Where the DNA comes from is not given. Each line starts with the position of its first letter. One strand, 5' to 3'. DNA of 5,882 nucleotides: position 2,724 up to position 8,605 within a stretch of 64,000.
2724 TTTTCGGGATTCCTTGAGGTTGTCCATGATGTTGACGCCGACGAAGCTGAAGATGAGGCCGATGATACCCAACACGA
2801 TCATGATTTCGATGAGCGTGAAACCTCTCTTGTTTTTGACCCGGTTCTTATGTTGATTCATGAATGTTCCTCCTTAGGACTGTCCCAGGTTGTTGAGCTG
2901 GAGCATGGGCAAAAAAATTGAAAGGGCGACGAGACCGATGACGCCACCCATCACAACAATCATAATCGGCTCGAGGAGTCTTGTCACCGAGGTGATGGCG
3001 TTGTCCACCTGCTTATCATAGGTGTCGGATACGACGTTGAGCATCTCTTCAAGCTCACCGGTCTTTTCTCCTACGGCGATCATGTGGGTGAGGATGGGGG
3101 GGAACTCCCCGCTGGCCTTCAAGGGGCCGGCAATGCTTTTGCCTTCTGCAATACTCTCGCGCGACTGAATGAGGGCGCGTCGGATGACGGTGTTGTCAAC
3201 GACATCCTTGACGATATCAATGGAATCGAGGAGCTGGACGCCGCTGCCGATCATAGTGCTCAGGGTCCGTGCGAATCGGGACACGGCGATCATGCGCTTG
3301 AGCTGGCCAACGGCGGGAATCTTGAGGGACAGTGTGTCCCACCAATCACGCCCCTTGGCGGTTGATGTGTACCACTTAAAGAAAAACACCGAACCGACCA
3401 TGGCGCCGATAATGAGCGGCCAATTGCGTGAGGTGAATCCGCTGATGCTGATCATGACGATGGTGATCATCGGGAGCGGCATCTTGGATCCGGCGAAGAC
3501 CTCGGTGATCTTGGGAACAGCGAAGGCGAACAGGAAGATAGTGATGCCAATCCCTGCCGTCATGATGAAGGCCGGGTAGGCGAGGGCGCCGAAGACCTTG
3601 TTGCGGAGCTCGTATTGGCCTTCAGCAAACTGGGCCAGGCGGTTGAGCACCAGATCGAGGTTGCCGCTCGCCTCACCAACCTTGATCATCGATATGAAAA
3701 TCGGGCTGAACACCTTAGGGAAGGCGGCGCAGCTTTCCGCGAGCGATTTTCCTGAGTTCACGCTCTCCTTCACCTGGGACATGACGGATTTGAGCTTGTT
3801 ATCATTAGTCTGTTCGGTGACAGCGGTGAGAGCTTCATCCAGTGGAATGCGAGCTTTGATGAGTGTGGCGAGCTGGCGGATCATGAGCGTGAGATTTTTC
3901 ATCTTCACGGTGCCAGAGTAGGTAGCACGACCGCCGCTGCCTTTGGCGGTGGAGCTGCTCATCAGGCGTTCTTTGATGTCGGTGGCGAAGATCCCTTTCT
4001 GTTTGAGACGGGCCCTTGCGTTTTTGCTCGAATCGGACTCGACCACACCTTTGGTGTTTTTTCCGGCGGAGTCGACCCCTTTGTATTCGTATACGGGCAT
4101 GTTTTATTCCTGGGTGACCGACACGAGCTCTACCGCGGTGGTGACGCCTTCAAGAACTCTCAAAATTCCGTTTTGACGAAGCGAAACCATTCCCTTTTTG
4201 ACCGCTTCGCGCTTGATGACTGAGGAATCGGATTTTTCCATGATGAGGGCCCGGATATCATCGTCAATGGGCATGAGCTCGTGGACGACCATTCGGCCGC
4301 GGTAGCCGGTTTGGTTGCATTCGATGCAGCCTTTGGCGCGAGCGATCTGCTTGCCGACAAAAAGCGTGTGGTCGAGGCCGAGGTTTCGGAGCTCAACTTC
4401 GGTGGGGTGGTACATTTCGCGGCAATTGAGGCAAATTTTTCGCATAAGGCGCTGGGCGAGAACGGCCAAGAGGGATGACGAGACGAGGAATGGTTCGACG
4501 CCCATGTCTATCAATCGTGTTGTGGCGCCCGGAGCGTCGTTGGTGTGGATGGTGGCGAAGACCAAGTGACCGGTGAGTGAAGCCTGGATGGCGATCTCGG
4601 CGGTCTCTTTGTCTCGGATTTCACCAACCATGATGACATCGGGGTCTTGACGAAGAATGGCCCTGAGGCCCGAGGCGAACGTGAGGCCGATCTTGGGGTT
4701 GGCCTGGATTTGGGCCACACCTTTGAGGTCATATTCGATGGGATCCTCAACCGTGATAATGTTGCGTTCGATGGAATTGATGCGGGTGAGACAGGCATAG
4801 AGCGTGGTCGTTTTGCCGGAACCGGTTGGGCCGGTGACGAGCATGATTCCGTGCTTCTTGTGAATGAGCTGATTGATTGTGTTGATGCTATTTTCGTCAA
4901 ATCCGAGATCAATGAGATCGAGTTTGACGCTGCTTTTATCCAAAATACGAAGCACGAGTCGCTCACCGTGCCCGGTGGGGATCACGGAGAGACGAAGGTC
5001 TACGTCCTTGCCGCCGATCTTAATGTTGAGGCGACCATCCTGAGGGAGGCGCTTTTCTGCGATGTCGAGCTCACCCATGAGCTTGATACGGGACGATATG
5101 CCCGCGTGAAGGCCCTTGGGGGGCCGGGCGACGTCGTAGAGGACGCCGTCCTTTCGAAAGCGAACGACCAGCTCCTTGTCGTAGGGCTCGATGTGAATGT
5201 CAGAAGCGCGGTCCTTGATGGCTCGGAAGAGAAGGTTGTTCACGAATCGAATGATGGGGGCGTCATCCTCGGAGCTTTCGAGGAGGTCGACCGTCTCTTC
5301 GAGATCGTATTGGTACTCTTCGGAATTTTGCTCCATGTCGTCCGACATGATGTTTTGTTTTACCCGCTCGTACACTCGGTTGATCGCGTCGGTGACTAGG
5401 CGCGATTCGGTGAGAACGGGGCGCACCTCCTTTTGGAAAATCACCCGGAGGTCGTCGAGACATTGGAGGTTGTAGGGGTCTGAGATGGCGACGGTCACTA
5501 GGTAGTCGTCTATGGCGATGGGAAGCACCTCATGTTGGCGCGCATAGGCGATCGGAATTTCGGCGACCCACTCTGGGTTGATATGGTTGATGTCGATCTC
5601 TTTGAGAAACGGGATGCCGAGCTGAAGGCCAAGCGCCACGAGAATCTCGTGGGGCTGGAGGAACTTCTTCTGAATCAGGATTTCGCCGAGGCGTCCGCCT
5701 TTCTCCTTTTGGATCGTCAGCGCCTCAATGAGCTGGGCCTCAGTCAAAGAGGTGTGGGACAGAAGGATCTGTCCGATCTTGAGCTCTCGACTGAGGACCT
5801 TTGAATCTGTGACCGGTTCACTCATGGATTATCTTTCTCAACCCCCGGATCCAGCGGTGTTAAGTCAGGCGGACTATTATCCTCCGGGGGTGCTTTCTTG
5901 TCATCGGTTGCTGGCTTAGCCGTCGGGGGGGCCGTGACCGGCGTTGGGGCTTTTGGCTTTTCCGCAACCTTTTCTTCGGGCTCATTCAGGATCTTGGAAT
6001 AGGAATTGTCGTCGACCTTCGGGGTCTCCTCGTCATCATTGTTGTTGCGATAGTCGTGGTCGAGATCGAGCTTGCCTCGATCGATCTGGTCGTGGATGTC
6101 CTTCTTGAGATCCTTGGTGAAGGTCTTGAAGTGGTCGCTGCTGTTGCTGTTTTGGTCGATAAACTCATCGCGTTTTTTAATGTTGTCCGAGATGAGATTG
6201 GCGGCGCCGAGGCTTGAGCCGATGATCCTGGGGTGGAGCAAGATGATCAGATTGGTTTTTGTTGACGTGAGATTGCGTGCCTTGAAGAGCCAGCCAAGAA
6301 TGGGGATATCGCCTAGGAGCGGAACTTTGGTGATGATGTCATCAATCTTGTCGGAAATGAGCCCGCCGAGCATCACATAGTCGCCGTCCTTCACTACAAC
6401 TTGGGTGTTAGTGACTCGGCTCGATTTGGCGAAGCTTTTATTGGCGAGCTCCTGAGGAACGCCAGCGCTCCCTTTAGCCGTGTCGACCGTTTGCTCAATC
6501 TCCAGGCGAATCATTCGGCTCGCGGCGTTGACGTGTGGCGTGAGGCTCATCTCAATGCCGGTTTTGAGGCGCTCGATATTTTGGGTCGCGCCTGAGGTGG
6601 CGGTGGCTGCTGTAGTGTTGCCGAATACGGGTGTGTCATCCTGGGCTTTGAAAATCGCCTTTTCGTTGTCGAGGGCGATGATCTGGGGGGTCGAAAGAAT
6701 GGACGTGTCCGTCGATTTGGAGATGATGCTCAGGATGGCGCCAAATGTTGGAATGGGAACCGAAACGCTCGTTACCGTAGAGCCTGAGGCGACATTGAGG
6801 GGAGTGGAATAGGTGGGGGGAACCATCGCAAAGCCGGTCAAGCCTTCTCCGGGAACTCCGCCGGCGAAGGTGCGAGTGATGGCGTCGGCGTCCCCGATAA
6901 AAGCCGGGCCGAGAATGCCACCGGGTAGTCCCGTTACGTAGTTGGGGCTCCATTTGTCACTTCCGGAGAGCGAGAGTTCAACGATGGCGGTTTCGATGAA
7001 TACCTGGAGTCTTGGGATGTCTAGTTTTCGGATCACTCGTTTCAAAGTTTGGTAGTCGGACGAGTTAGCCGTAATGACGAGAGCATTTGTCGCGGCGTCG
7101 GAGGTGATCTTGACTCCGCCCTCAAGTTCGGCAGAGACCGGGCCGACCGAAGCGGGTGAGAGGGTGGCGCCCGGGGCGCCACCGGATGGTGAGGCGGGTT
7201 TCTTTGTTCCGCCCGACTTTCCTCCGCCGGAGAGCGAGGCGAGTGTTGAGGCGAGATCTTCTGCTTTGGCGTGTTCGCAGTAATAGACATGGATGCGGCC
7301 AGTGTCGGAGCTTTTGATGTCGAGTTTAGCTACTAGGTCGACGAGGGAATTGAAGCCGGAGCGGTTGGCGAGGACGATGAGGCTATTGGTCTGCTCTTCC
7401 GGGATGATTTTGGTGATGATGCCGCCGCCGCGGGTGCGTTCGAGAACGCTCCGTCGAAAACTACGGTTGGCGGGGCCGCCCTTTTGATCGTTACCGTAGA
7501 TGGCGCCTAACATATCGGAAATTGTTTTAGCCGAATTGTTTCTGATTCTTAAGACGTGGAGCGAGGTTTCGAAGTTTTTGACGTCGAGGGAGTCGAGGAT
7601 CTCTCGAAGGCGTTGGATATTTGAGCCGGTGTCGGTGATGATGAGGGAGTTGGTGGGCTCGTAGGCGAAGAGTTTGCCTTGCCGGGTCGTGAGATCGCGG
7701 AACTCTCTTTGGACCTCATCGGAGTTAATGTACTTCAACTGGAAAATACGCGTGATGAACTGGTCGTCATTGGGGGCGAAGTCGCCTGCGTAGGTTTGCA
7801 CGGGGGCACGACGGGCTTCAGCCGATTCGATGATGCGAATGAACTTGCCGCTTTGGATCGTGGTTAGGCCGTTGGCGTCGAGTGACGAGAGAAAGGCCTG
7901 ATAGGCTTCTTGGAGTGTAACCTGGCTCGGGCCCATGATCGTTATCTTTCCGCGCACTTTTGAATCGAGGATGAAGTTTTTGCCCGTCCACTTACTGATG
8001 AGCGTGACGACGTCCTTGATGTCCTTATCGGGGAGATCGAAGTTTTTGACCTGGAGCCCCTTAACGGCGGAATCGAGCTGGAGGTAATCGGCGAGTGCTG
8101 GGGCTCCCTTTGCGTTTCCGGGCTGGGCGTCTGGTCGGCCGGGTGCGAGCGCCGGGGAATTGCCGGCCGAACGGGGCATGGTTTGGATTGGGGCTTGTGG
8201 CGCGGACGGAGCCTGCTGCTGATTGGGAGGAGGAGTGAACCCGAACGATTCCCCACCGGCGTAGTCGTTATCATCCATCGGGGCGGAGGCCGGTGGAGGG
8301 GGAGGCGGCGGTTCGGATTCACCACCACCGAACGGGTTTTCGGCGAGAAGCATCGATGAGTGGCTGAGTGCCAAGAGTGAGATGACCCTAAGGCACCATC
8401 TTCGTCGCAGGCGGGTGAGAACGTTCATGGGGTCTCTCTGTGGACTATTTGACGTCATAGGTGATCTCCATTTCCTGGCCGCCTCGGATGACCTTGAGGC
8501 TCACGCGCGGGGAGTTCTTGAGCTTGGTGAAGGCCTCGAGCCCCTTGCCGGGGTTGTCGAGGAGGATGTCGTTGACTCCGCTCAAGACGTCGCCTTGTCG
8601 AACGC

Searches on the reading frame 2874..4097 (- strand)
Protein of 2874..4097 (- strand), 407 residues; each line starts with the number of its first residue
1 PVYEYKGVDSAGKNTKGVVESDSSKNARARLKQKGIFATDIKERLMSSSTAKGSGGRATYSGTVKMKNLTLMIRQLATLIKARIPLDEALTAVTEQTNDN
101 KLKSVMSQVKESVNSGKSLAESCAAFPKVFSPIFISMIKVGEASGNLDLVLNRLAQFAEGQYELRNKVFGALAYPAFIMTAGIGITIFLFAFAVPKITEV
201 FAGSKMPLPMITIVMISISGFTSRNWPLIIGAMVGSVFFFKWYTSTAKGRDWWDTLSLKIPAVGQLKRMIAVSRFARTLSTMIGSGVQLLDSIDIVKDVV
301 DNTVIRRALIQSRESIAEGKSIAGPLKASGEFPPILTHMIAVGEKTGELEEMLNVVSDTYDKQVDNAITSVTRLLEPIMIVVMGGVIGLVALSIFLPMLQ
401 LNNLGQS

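Call 37: search_protein_families(library=pfam, proteins=[window:2874-4097:-], max_evalue=0.00001)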
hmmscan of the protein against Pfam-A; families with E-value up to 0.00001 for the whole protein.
window:2874-4097:- (407 aa): 1 family
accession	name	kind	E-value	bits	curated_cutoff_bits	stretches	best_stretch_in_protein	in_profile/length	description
PF00482.28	T2SSF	-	2.1e-60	202.6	25.2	2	73-195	2-125/125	Type II secretion system (T2SS), protein F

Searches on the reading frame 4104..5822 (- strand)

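Call 37: search_protein_families(library=pfam, proteins=[window:4104-5822:-], max_evalue=0.00001)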
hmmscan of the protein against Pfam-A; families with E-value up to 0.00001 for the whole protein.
window:4104-5822:- (572 aa): 2 families
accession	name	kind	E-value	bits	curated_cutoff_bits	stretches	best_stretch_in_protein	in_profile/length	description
PF00437.27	T2SSE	-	1.4e-142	475.2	24.9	1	184-566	2-368/370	Type II/IV secretion system protein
PF05157.20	MshEN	-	2e-16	60.2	23.1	1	68-154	1-87/90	MshEN domain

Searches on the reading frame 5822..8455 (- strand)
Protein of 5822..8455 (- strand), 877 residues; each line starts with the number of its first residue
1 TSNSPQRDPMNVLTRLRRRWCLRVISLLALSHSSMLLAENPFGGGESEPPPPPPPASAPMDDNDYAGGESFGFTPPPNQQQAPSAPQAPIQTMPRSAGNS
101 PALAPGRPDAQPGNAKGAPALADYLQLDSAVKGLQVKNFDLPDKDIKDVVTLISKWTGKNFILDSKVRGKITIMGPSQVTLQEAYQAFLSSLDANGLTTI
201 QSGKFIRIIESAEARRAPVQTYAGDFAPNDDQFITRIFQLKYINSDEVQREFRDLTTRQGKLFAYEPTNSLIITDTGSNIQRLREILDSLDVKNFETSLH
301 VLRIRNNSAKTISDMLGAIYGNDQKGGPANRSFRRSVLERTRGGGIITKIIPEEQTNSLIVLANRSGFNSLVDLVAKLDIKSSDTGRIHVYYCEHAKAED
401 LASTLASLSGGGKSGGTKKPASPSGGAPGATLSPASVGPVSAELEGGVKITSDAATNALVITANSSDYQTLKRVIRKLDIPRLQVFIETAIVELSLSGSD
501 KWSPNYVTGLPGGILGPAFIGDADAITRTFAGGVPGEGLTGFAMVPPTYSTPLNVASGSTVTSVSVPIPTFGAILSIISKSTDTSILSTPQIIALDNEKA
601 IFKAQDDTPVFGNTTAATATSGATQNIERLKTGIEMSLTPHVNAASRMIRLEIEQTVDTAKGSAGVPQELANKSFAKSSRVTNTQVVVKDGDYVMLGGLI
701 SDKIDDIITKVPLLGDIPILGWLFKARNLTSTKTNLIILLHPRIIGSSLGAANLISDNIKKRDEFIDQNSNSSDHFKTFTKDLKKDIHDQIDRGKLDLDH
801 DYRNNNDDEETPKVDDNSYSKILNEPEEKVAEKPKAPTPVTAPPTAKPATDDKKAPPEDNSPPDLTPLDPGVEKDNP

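Call 37: search_protein_families(library=pfam, proteins=[window:5822-8455:-], max_evalue=0.00001)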
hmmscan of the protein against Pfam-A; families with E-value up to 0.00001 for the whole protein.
window:5822-8455:- (877 aa): 3 families
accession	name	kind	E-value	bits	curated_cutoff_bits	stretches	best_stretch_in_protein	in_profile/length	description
PF00263.26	Secretin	-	1.7e-41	142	27.5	1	579-745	3-168/169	Bacterial type II and III secretion system protein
PF03958.22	Secretin_N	-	1.1e-36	125.3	28.2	2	389-484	2-69/69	Bacterial type II/III secretion system short domain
PF21305.2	type_II_gspD_N0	-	8.4e-20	70.9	27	1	141-208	3-71/71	GspD-like, N0 domain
